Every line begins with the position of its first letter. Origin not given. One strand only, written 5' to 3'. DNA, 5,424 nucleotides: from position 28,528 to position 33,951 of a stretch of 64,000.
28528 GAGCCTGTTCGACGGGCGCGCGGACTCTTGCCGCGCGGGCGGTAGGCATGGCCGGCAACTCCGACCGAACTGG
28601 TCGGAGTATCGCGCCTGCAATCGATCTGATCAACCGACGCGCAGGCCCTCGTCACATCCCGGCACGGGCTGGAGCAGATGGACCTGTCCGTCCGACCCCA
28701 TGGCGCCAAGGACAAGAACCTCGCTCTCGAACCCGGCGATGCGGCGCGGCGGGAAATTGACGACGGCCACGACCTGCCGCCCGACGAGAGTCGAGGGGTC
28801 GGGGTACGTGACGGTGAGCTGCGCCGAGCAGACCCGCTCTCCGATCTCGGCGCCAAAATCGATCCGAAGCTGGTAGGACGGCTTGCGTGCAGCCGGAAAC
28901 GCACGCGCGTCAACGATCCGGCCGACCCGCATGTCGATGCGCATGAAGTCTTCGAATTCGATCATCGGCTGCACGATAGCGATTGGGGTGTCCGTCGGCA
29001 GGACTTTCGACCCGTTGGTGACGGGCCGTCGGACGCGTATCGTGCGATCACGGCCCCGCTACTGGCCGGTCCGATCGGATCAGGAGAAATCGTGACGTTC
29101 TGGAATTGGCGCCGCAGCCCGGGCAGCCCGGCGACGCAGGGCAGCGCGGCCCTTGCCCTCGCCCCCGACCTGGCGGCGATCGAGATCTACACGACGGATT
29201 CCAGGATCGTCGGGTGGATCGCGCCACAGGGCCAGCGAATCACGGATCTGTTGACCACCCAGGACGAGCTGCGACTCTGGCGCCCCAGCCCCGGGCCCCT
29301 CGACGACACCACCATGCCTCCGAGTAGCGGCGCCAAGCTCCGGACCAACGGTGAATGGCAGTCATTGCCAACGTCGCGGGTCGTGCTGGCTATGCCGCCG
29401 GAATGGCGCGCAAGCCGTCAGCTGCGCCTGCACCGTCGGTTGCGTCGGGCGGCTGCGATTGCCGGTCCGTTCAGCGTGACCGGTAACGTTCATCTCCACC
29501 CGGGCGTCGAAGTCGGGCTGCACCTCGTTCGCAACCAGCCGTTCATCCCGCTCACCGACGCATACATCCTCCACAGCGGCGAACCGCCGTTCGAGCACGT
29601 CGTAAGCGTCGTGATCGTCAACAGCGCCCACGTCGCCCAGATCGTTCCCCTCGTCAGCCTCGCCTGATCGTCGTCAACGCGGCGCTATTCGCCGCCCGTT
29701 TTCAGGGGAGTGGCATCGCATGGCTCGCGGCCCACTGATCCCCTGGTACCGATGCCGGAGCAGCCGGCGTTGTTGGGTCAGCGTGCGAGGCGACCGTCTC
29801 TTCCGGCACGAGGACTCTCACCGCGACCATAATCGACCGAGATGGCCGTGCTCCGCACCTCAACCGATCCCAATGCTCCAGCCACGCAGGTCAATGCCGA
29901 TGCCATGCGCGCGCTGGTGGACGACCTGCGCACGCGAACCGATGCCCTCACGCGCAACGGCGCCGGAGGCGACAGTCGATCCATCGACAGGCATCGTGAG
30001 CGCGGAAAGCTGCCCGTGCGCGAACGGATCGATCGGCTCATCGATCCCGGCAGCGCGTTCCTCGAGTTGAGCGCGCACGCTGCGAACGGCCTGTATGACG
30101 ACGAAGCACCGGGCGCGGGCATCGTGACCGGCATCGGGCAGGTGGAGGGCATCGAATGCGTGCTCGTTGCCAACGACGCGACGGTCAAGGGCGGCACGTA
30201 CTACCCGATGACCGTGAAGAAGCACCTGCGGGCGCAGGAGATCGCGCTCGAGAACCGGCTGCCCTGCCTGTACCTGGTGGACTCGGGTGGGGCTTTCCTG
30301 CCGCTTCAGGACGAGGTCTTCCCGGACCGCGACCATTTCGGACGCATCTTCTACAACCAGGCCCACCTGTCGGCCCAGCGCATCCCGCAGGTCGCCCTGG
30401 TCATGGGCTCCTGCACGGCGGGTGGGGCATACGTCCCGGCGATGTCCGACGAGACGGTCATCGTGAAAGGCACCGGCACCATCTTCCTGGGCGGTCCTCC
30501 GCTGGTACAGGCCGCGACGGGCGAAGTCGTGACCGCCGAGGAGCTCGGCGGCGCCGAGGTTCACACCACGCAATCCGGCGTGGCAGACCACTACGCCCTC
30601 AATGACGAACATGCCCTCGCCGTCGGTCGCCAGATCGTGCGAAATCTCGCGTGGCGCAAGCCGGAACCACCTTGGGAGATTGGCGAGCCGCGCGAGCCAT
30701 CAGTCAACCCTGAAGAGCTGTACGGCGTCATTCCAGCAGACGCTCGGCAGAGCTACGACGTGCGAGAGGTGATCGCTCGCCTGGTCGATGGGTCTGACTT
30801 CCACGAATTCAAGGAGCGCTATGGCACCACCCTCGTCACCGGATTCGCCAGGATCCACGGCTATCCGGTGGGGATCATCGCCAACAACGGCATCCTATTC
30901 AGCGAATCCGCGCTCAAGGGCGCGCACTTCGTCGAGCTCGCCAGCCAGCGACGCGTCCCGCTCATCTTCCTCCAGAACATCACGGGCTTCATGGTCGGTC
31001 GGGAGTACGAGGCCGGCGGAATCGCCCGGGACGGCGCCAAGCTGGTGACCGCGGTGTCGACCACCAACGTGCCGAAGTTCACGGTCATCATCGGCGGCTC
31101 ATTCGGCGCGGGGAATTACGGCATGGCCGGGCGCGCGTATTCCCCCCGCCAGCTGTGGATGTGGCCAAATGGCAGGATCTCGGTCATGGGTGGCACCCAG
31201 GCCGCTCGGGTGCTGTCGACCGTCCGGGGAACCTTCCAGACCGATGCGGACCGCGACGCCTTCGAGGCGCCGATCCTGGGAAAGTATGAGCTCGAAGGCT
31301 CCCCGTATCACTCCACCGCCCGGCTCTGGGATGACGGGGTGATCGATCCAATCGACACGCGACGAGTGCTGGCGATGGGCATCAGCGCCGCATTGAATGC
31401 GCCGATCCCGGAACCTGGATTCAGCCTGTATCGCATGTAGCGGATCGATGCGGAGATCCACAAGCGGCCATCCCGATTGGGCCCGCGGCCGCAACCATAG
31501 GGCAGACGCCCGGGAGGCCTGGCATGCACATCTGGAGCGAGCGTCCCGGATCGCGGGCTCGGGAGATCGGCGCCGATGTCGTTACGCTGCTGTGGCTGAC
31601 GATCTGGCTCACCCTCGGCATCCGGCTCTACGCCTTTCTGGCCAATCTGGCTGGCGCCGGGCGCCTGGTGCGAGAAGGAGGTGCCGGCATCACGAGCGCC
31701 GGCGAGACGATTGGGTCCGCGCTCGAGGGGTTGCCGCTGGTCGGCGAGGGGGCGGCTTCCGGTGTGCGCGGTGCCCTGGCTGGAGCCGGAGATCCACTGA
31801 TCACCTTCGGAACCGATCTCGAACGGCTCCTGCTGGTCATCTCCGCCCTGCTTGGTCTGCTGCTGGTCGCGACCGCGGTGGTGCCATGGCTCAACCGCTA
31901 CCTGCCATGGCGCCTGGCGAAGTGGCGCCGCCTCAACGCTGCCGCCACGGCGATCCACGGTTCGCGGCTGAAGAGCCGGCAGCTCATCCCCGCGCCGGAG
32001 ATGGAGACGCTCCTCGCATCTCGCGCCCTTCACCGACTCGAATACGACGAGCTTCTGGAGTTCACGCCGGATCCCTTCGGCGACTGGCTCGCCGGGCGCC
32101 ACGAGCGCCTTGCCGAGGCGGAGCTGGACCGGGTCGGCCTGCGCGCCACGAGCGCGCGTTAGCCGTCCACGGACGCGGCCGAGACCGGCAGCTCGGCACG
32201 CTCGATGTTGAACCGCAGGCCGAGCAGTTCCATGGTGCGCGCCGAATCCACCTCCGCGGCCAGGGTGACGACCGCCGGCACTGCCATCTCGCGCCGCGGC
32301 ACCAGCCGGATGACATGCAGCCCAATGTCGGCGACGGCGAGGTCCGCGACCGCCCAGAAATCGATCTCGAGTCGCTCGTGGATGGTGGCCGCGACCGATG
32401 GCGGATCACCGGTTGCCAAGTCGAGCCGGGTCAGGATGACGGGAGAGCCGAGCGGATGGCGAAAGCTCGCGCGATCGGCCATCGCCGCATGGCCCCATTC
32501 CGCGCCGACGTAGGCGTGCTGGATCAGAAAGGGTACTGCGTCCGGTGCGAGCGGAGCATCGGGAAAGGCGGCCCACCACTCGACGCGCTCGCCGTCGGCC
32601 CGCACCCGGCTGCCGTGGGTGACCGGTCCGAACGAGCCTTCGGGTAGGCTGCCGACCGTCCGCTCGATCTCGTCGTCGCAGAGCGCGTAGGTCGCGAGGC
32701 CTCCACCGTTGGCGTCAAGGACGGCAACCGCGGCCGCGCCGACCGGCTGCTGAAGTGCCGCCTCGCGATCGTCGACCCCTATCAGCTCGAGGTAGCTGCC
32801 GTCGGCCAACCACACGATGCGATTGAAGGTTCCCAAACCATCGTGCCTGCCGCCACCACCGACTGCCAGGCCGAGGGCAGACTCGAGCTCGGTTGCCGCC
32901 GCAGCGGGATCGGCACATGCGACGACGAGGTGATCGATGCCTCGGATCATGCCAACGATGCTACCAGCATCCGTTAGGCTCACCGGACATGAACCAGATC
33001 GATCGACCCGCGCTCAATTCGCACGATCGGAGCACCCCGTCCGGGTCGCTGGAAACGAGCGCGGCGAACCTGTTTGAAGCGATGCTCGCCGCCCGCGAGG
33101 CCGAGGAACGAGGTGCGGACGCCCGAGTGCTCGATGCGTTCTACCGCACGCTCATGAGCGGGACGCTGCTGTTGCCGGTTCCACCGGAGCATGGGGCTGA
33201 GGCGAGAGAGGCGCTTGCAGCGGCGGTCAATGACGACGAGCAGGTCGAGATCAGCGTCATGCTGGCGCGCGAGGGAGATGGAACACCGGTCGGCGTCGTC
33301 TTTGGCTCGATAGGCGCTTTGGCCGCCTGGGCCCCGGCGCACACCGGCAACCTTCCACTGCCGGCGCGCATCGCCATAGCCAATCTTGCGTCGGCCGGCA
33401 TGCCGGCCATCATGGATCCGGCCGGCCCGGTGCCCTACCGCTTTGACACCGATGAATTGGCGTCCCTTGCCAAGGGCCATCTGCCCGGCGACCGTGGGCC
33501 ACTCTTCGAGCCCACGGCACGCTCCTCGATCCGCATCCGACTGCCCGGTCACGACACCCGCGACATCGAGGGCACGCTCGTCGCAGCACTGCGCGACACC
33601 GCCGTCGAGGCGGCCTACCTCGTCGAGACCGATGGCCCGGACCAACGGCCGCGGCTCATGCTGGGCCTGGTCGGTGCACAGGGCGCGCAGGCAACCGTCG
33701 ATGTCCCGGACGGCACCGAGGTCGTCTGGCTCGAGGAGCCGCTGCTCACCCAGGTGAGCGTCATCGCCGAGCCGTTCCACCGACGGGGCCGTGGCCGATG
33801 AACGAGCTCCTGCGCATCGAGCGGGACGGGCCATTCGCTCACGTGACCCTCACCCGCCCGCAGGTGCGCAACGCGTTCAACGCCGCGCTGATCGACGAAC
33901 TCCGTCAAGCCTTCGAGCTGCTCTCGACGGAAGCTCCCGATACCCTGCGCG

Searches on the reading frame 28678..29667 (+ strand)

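Call 5: search_protein_families(library=pfam, proteins=[window:28678-29667:+], max_evalue=0.01)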
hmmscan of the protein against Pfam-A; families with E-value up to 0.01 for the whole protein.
window:28678-29667:+ (329 aa): 1 family
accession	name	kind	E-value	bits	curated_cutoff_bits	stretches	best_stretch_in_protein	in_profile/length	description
PF20660.2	DUF6812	-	1.7e-06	28.4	27.1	1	267-316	2-50/53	Family of unknown function (DUF6812)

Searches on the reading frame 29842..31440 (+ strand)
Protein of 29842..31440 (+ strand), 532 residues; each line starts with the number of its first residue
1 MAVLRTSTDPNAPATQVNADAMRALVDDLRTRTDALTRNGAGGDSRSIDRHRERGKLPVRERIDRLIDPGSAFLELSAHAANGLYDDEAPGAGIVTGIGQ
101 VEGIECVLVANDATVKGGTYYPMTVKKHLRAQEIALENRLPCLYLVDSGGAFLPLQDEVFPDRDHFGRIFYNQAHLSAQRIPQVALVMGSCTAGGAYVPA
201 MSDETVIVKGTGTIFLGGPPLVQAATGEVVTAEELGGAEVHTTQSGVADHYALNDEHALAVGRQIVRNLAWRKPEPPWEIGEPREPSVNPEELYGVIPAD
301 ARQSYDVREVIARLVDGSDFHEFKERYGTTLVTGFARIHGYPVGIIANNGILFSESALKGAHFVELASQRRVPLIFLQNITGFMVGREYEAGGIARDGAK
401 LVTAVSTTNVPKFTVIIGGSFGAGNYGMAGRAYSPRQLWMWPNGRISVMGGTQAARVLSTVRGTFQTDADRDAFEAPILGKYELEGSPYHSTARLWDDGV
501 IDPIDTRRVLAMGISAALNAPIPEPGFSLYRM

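Call 5: search_protein_families(library=pfam, proteins=[window:29842-31440:+], max_evalue=0.01)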
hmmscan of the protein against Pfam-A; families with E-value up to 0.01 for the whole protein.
window:29842-31440:+ (532 aa): 3 families
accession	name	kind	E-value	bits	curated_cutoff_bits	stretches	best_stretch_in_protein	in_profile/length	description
PF01039.27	Carboxyl_trans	-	2.2e-151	505.3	22.3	1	51-522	2-483/493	Carboxyl transferase domain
PF03255.19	ACCA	-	1.1e-10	41.6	23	1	44-208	55-213/310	Acetyl co-enzyme A carboxylase carboxyltransferase-like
PF06833.16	MdcE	-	0.00017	21.8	32.7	0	366-480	22-136/196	Malonate decarboxylase gamma subunit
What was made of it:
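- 29842..31440 (+): MCC beta subunit (carboxyltransferase, liuB), the partner of the fused alpha subunit. It is preceded by a conserved -10-like CATAAT at 29828-29833. Pfam Carboxyl_trans 505 bits (call 5).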

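Call 52: search_solved_structures(query=window:29842-31437:+, max_evalue=1e-50)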
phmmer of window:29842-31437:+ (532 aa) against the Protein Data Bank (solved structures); distinct sequences matched with E-value up to 1e-50: 36.
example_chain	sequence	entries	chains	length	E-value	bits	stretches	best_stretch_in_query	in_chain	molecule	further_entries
3u9r_B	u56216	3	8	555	5.8e-232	774.4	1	1-532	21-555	Methylcrotonyl-CoA carboxylase, beta-subunit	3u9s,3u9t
9yx0_G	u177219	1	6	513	6.4e-228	761.1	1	20-532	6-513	Carboxyl transferase domain protein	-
4q0g_A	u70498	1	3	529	1.2e-224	750.3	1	11-532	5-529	Probable acetyl-/propionyl-CoA carboxylase (Beta subunit) AccD1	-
9tps_A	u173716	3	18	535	6.6e-221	737.9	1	2-532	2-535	Propionyl CoA carboxylase beta subunit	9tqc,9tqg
8j4z_J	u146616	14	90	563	2.8e-218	729.3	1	3-532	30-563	Methylcrotonoyl-CoA carboxylase beta chain, mitochondrial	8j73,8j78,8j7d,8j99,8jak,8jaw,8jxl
8rth_B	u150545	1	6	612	5.1e-205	685.5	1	9-532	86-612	methylcrotonoyl-CoA carboxylase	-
8f3d_A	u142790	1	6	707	2.3e-189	633.9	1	42-522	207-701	3-methylcrotonyl-CoA carboxylase beta-subunit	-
8f41_B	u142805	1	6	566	4e-189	633.1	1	42-520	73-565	3-methylcrotonyl-CoA carboxylase, beta-subunit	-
5ikl_B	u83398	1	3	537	7e-130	437.6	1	13-515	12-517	Geranyl-CoA carboxylase, beta-subunit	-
1on3_A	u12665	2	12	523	4.6e-80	273.2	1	40-514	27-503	Methylmalonyl-CoA carboxyltransferase 12S subunit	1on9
1vrg_A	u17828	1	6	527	3.4e-77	263.7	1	41-513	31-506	propionyl-CoA carboxylase, beta subunit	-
3mfm_C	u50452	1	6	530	2.3e-76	261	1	25-515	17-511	Propionyl-CoA carboxylase complex B subunit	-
3ibb_A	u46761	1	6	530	2.6e-76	260.8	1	25-515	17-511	Propionyl-CoA carboxylase complex B subunit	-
1xnv_A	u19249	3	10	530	3.4e-76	260.4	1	25-515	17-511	propionyl-CoA carboxylase complex B subunit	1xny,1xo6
3iav_A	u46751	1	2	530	4.4e-76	260.1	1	25-515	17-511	Propionyl-CoA carboxylase complex B subunit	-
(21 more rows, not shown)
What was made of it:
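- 29842..31440 (+): It scores 774 bits to P. aeruginosa MCC beta 3u9r_B, against 438 to GCC beta and 273 or less to PCC-type chains (call 52).
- On Methylcrotonyl-CoA carboxylase alpha subunit (biotin-dependent carboxylase): The carboxyltransferase at 29842-31440 scores 774 bits to MCC beta 3u9r_B, against 438 to GCC beta (call 52).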

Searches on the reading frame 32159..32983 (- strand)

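Call 5: search_protein_families(library=pfam, proteins=[window:32159-32983:-], max_evalue=0.01)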
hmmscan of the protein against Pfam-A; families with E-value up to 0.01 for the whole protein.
window:32159-32983:- (274 aa): 1 family
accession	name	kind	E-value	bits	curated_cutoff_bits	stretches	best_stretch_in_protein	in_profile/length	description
PF13468.12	Glyoxalase_3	-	4.5e-29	102.2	25.1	1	16-203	1-174/176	Glyoxalase-like domain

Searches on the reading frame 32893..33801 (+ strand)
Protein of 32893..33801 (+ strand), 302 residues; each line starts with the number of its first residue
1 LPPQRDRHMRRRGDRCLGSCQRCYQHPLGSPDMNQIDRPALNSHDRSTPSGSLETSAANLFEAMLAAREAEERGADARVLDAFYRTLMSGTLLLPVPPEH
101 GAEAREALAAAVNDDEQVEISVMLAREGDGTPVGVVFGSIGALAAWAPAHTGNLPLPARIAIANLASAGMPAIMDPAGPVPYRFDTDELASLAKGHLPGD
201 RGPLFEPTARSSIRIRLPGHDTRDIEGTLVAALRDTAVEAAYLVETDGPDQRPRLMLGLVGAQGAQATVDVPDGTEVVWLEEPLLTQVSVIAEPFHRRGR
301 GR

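Call 5: search_protein_families(library=pfam, proteins=[window:32893-33801:+], max_evalue=0.01)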
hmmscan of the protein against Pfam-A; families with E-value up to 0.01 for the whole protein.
window:32893-33801:+ (302 aa): 1 family
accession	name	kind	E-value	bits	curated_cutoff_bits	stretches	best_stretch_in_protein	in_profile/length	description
PF07179.17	SseB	-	4.1e-11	43.6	21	1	70-190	8-123/124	SseB protein N-terminal domain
